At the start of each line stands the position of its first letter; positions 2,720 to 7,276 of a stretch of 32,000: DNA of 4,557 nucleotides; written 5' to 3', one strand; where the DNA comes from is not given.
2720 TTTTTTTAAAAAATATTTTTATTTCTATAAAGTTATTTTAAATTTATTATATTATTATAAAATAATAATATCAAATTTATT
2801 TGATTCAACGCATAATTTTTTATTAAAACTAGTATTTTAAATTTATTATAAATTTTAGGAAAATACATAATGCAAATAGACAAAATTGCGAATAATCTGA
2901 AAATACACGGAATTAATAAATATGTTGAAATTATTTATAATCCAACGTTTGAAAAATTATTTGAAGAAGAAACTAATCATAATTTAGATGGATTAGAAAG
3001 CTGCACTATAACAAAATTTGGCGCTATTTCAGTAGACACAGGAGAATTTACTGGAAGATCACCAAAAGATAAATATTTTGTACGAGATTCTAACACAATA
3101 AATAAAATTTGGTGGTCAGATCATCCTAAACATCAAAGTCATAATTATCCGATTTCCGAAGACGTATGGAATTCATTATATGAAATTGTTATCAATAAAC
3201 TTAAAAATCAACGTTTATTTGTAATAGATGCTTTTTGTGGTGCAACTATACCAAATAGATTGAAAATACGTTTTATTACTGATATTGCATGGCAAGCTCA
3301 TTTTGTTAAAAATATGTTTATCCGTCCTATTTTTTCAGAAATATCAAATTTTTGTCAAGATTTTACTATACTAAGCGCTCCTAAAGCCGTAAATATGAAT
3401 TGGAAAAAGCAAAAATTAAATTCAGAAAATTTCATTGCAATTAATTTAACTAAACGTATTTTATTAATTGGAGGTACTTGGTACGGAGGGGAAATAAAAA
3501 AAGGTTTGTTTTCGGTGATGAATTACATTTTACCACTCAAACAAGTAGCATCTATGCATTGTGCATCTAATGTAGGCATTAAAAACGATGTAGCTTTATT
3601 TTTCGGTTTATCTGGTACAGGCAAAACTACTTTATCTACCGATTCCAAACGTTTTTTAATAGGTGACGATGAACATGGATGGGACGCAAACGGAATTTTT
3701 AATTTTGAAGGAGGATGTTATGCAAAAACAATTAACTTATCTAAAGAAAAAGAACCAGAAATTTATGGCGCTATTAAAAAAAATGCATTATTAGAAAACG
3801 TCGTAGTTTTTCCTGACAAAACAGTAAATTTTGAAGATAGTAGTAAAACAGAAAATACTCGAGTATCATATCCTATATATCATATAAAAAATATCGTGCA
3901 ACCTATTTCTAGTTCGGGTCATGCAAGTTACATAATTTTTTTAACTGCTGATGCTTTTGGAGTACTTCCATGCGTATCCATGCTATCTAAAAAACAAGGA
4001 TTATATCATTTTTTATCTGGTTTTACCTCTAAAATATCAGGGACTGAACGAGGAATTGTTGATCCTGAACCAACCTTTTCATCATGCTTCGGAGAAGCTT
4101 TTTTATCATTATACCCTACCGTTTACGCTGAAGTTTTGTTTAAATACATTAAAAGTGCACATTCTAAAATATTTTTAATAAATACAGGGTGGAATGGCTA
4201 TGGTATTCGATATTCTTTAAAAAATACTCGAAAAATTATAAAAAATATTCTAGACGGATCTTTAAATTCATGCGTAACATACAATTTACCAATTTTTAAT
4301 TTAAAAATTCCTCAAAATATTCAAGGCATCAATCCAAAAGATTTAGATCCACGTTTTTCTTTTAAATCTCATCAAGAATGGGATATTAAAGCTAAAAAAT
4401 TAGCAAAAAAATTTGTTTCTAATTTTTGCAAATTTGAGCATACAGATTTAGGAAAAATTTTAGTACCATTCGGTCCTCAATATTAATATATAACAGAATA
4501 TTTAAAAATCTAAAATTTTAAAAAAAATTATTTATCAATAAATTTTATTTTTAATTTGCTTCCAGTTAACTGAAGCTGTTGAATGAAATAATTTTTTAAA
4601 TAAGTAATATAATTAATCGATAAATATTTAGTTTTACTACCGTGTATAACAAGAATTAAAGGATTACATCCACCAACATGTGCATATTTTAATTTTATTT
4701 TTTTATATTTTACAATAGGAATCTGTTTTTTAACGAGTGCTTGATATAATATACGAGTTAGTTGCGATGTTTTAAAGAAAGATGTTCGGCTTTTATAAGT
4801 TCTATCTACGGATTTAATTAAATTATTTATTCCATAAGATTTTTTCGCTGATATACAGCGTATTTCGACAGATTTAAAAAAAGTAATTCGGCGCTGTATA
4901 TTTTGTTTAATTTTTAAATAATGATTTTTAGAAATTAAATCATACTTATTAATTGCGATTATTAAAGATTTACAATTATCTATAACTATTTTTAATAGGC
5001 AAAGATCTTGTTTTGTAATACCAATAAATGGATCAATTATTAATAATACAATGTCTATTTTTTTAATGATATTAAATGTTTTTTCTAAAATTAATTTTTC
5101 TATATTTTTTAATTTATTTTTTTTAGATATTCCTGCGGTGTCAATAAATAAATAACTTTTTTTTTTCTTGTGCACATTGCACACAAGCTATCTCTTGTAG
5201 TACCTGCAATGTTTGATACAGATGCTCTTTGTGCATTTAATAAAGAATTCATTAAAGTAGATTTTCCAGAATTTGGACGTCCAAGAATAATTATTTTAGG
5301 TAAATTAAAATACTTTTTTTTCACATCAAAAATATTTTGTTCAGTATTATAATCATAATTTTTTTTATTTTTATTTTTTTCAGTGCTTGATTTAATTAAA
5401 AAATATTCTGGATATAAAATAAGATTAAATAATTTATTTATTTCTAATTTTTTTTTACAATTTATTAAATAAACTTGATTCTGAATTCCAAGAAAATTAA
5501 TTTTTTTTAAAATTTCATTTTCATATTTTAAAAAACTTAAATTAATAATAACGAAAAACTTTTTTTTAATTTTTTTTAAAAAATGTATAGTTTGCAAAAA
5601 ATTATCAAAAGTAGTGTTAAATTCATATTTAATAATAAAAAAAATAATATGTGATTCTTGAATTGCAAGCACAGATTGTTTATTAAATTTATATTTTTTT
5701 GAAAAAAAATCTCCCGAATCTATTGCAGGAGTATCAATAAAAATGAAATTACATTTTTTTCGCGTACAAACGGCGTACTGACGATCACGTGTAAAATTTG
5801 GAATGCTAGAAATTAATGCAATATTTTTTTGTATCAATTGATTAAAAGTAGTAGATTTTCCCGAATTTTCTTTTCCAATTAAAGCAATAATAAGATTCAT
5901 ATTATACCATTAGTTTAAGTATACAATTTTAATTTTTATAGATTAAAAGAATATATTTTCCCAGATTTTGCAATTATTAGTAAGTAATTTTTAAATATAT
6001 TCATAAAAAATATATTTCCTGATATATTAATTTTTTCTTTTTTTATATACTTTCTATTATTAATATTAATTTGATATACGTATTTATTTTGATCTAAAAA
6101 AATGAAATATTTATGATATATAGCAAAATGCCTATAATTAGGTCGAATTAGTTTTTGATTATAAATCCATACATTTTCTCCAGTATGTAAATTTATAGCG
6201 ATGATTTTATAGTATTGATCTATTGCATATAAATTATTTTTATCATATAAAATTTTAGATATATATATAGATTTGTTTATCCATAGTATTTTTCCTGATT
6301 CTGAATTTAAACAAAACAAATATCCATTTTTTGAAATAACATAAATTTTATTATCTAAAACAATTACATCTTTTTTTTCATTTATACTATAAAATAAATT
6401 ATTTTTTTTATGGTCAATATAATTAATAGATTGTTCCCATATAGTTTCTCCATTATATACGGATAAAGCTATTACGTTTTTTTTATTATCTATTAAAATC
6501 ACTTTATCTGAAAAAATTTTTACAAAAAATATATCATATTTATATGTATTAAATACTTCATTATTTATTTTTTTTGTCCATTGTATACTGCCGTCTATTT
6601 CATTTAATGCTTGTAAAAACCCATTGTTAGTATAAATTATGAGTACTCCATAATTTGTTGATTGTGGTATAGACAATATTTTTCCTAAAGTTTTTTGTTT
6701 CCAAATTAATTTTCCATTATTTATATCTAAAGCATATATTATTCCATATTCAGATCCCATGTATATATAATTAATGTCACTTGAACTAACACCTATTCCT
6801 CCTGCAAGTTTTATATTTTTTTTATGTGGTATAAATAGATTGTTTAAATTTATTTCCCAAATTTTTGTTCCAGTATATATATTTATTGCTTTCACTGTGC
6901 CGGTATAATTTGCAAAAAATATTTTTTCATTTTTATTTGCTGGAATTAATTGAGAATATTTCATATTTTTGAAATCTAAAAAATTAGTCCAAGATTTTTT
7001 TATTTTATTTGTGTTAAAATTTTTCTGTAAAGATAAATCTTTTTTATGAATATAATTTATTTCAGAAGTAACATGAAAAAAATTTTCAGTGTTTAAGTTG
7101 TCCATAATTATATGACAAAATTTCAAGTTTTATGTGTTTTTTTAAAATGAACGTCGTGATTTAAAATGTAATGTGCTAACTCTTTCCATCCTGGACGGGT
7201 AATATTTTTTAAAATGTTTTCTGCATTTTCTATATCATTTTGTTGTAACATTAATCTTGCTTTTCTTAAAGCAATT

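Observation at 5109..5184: The essential GTPase gene der is split exactly at an A10 tract; an A11 transcript would restore an E. coli-colinear protein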

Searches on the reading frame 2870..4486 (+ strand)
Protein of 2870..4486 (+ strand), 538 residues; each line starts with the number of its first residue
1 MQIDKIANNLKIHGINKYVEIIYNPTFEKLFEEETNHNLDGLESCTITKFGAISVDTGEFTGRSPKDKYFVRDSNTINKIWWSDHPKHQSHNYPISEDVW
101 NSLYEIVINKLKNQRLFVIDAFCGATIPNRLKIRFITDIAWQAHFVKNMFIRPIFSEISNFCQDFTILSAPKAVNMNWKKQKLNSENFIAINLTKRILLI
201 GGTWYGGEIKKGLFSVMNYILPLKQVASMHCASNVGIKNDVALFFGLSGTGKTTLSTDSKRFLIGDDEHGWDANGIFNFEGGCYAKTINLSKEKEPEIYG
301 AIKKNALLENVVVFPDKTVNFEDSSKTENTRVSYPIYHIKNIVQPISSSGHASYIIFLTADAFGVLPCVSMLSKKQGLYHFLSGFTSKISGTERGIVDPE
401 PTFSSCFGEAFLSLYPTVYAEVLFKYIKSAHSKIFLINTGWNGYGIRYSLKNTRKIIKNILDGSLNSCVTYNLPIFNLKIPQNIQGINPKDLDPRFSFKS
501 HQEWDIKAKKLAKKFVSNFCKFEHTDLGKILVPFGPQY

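Call 38: list_cluster_members(proteins=[P0001, P0003, P0004, L001:1684-3303:-, window:2870-4486:+, L002:6396-8021:-])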
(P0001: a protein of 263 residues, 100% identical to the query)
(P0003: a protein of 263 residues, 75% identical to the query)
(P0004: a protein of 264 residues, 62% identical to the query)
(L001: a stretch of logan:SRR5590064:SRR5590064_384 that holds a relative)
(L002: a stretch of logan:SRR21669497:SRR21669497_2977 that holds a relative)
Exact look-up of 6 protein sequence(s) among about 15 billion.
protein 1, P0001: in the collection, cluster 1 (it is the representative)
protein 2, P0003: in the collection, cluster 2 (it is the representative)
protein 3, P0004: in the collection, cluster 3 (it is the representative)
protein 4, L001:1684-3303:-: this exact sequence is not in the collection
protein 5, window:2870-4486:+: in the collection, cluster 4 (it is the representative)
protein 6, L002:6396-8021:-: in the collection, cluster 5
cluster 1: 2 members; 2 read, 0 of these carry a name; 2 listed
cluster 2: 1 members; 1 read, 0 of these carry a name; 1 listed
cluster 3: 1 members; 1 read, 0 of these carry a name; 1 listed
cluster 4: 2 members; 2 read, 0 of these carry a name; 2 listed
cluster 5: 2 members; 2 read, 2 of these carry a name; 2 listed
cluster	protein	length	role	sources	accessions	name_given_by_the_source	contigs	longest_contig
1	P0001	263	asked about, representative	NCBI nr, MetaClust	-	-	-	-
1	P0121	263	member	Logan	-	-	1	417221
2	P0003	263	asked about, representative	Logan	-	-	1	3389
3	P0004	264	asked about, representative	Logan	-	-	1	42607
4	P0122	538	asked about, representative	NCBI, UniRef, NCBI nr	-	-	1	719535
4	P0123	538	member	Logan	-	-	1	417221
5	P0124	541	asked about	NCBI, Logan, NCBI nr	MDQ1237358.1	MAG: phosphoenolpyruvate carboxykinase (ATP) [Wigglesworthia glossinidia] | phosphoenolpyruvate carboxykinase (ATP) [Wigglesworthia glossinidia]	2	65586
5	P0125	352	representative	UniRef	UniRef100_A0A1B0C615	phosphoenolpyruvate carboxykinase (ATP) n=1 Tax=Glossina palpalis gambiensis TaxID=67801 ...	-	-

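Call 39: find_encoding_contigs(protein=P0121, flank=3000, max_places=5)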
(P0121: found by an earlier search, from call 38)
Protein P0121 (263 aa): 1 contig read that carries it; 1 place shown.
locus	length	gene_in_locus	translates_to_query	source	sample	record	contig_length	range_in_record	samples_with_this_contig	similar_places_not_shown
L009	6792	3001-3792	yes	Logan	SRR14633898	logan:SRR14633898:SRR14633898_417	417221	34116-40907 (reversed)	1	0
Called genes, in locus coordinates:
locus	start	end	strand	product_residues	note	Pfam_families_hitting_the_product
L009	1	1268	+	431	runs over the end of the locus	PF13393:tRNA-synt_His, PF00587:tRNA-synt_2b, PF03129:HGTP_anticodon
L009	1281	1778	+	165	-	PF09976:TPR_21, PF17874:TPR_MalT (weak), PF25058:ARM_TT21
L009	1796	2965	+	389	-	PF01011:PQQ (faint), PF13360:PQQ_2, PF13570:Beta-prop_ACSF4, PF25293:Beta-prop_EMC1_N, PF13570:Beta-prop_ACSF4 (weak)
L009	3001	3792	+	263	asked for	PF00350:Dynamin_N (faint), PF01926:MMR_HSR1, PF02421:FeoB_N (weak), PF04548:AIG1 (faint), PF13555:AAA_29 (faint), PF01926:MMR_HSR1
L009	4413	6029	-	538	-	PF01293:PEPCK_ATP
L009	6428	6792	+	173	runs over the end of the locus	PF02224:Cytidylate_kin (faint), PF13238:AAA_18 (weak), PF01202:SKI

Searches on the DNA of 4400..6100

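Call 59: search_rna_families(source=window, start=4400, end=6100, threshold=evalue, max_evalue=1)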
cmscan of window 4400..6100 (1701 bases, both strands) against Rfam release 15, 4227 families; matches with E-value up to 1: 0.
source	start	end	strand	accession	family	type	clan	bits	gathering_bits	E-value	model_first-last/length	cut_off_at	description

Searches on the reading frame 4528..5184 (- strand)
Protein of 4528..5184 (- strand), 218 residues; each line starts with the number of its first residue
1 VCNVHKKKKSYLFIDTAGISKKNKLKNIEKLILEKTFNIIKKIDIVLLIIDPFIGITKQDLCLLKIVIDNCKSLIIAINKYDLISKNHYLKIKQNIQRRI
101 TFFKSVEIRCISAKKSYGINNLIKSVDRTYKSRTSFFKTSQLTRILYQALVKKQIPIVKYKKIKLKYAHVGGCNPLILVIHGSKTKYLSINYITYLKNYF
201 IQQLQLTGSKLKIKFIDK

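Call 7: search_protein_families(library=ncbifam, proteins=[window:4528-5184:-])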
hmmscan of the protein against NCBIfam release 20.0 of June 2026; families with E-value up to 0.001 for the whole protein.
window:4528-5184:- (218 aa): 11 families
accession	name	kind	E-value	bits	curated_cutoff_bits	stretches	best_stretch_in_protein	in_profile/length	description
TIGR03594.1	GTPase_EngA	equivalog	1e-53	182.9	306.7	1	4-215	218-431/432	ribosome biogenesis GTPase Der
NF007071.0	PRK09518.1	equivalog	1.9e-23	82.9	953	1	7-213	490-695/706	bifunctional cytidylate kinase/GTPase Der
NF002828.0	PRK03003.1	equivalog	8e-23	80.8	631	1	7-214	259-465/477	ribosome biogenesis GTPase Der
NF000908.1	PRK00089.1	equivalog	3.3e-15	56.2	237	1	5-150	47-187/291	GTPase Era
TIGR00450.1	mnmE_trmE_thdF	equivalog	1.4e-10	40.9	252.6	1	13-148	261-389/446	tRNA uridine-5-carboxymethylaminomethyl(34) synthesis GTPase MnmE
TIGR03918.1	GTP_HydF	equivalog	1.1e-09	37.6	325.55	1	12-133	59-170/392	[FeFe] hydrogenase H-cluster maturation GTPase HydF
TIGR03598.1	GTPase_YsxC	equivalog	9.8e-08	31.9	124.45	1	9-126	64-185/186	ribosome biogenesis GTP-binding protein YihA/YsxC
TIGR00231.1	small_GTP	domain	1.2e-06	28.4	42.5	1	12-107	56-150/164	GTP-binding protein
NF003661.0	PRK05291.1-3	equivalog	2e-06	27.5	380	1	12-155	267-396/448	tRNA uridine-5-carboxymethylaminomethyl(34) synthesis GTPase MnmE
TIGR01393.1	lepA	equivalog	5.4e-06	25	533.9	1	45-129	96-178/595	translation elongation factor 4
NF003077.0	PRK04000.1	equivalog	0.00064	19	315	1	57-135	127-205/412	translation initiation factor IF-2 subunit gamma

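Call 8: search_protein_families(library=pfam, proteins=[window:4528-5184:-])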
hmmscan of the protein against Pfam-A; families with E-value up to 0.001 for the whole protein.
window:4528-5184:- (218 aa): 3 families
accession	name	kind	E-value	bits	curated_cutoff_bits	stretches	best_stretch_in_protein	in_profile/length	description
PF14714.11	KH_dom-like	-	3.3e-15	56.6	27.3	1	138-215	3-80/81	KH-domain-like of EngA bacterial GTPase enzymes, C-terminal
PF00009.33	GTP_EFTU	-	9.6e-10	38.8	26.5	1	38-130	88-186/188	Elongation factor Tu GTP binding domain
PF01926.29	MMR_HSR1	-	1.7e-06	28.6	21.9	1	4-80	41-113/113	50S ribosome-binding GTPase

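Call 58: find_homologous_proteins(query=window:4531-5166:-, max_evalue=1e-30)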
Query seq(212 aa) (212 aa): 1 proteins with E <= 1e-30 among 511 candidates.
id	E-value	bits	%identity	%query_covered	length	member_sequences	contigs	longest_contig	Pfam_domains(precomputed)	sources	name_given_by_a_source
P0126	3.1e-97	342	80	100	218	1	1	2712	PF01926.30,PF00009.34,PF14714.12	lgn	-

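Call 60: find_encoding_contigs(protein=P0126, flank=3000, max_places=5)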
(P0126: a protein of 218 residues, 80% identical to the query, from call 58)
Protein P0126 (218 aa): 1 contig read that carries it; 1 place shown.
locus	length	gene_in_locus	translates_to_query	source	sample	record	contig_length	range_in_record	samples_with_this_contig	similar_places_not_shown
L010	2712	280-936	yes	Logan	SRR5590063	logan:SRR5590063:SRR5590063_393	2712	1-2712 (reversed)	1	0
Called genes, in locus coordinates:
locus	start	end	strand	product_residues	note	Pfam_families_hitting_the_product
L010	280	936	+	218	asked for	PF00009:GTP_EFTU, PF01926:MMR_HSR1 (weak), PF14714:KH_dom-like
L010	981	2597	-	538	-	PF01293:PEPCK_ATP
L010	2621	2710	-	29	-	?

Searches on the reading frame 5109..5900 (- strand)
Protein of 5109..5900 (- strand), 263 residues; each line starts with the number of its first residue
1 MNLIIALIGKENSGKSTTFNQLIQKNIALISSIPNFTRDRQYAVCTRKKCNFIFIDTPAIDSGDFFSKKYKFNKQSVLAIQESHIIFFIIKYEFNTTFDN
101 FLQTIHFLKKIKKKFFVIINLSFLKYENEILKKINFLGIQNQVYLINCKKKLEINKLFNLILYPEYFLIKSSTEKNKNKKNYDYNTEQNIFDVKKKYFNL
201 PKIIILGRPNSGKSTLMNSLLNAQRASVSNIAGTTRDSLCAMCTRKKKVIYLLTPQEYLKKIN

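Call 7: search_protein_families(library=ncbifam, proteins=[window:5109-5900:-])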
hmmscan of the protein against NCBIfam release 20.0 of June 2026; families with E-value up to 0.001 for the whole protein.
window:5109-5900:- (263 aa): 24 families
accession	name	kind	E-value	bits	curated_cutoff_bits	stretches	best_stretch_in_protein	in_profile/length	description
TIGR03594.1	GTPase_EngA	equivalog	1.7e-49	169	306.7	1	4-252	2-227/432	ribosome biogenesis GTPase Der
NF000908.1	PRK00089.1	equivalog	6.8e-33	114.2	237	2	4-161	5-163/291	GTPase Era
TIGR00436.1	era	equivalog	2.7e-31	109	116.25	2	4-156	2-146/270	GTPase Era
TIGR00450.1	mnmE_trmE_thdF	equivalog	3e-24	85.9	252.6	2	4-162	211-360/446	tRNA uridine-5-carboxymethylaminomethyl(34) synthesis GTPase MnmE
TIGR03918.1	GTP_HydF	equivalog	9.7e-23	80.6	325.55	2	3-161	8-163/392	[FeFe] hydrogenase H-cluster maturation GTPase HydF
NF003661.0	PRK05291.1-3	equivalog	4.4e-22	79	380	2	202-241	218-257/448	tRNA uridine-5-carboxymethylaminomethyl(34) synthesis GTPase MnmE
NF002828.0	PRK03003.1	equivalog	2.2e-20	72.7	631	2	4-120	42-156/477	ribosome biogenesis GTPase Der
TIGR00231.1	small_GTP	domain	1e-19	70.9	42.5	2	5-120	6-120/164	GTP-binding protein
NF007071.0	PRK09518.1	equivalog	5.6e-18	64.8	953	1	4-244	273-488/706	bifunctional cytidylate kinase/GTPase Der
TIGR03596.1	GTPase_YlqF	equivalog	2.9e-15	56.4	208.2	2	186-238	102-156/276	ribosome biogenesis GTPase YlqF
TIGR03598.1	GTPase_YsxC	equivalog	1.6e-12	47.5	124.45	2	199-236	17-55/186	ribosome biogenesis GTP-binding protein YihA/YsxC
TIGR00437.1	feoB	equivalog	2.3e-10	39.8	315.65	2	207-247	1-40/594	ferrous iron transport protein B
TIGR03156.1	GTP_HflX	equivalog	3.3e-08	32.9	216.75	0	194-227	183-216/351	GTPase HflX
NF008956.1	PRK12299.1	equivalog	1.6e-07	30.6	300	0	170-236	130-193/327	GTPase ObgE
TIGR03597.1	GTPase_YqeH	equivalog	1.7e-07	30.7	297.4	1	97-238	50-198/361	ribosome biogenesis GTPase YqeH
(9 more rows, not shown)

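Call 8: search_protein_families(library=pfam, proteins=[window:5109-5900:-])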
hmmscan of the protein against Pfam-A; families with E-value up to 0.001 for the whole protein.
window:5109-5900:- (263 aa): 18 families
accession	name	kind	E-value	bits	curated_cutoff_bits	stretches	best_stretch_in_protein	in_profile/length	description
PF01926.29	MMR_HSR1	-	7.5e-33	113.5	21.9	2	5-120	2-112/113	50S ribosome-binding GTPase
PF02421.24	FeoB_N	-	1e-15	58.1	27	2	5-90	3-87/156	Ferrous iron transport protein B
PF00350.29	Dynamin_N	-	1.1e-09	39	27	0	203-234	1-32/168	Dynamin family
PF04548.22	AIG1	-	3.1e-09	36.9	27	1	5-100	3-101/212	AIG1 family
PF01580.24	FtsK_SpoIIIE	-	1.9e-05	24.7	24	0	193-221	35-60/221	FtsK/SpoIIIE family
PF09439.16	SRPRB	-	5.1e-05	23.2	25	0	5-62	6-58/178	Signal recognition particle receptor beta subunit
PF13555.12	AAA_29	-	6.2e-05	23.1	27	0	202-223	23-48/61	P-loop containing region of AAA domain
PF00910.28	RNA_helicase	-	7.1e-05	23.7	21.5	0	203-228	1-26/105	RNA helicase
PF20720.3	nSTAND3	-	7.6e-05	22.9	27.2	0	202-251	19-70/155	Novel STAND NTPase 3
PF13401.12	AAA_22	-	9.3e-05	23.2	27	0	4-42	7-37/130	AAA domain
PF08477.19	Roc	-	0.00013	22.6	27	0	202-226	1-25/119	Ras of Complex, Roc, domain of DAPkinase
PF00005.33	ABC_tran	-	0.00015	22.8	25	0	202-231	13-42/137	ABC transporter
PF03193.22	RsgA_GTPase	-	0.00019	21.8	30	0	185-233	92-139/174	RsgA GTPase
PF13521.12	AAA_28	-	0.00025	21.7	27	0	202-229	1-29/164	AAA domain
PF00009.33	GTP_EFTU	-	0.00031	20.8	26.5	0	201-226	4-29/188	Elongation factor Tu GTP binding domain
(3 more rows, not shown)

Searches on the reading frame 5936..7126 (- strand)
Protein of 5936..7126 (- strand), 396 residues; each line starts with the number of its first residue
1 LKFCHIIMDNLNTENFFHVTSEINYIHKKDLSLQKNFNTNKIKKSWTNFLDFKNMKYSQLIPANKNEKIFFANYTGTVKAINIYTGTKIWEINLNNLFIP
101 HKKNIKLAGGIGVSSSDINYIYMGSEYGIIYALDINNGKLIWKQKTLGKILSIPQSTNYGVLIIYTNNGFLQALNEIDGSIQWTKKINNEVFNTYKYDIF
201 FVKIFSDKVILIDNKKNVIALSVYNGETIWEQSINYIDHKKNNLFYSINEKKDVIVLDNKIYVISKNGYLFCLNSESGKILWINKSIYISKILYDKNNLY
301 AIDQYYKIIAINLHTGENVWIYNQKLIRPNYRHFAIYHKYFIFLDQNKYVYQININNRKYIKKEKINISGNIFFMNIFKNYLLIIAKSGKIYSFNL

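Call 52: search_protein_families(library=ncbifam, proteins=[window:5936-7126:-], max_evalue=0.00001)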
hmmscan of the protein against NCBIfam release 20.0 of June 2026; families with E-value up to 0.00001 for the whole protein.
window:5936-7126:- (396 aa): 4 families
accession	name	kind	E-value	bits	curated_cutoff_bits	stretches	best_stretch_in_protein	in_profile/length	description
NF008351.0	PRK11138.1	equivalog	2.5e-54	184.3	423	1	55-395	58-392/394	outer membrane protein assembly factor BamB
TIGR03300.1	assembly_YfgL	equivalog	8.6e-49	166.2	285.2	1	30-394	28-376/377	outer membrane protein assembly factor BamB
TIGR03075.1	PQQ_enz_alc_DH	subfamily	1.1e-12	47.4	480.05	0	65-148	119-201/530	PQQ-dependent dehydrogenase, methanol/ethanol family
TIGR04528.1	acido_non_PQQ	subfamily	9e-11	41.2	650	0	204-285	55-129/493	acido-empty-quinoprotein group A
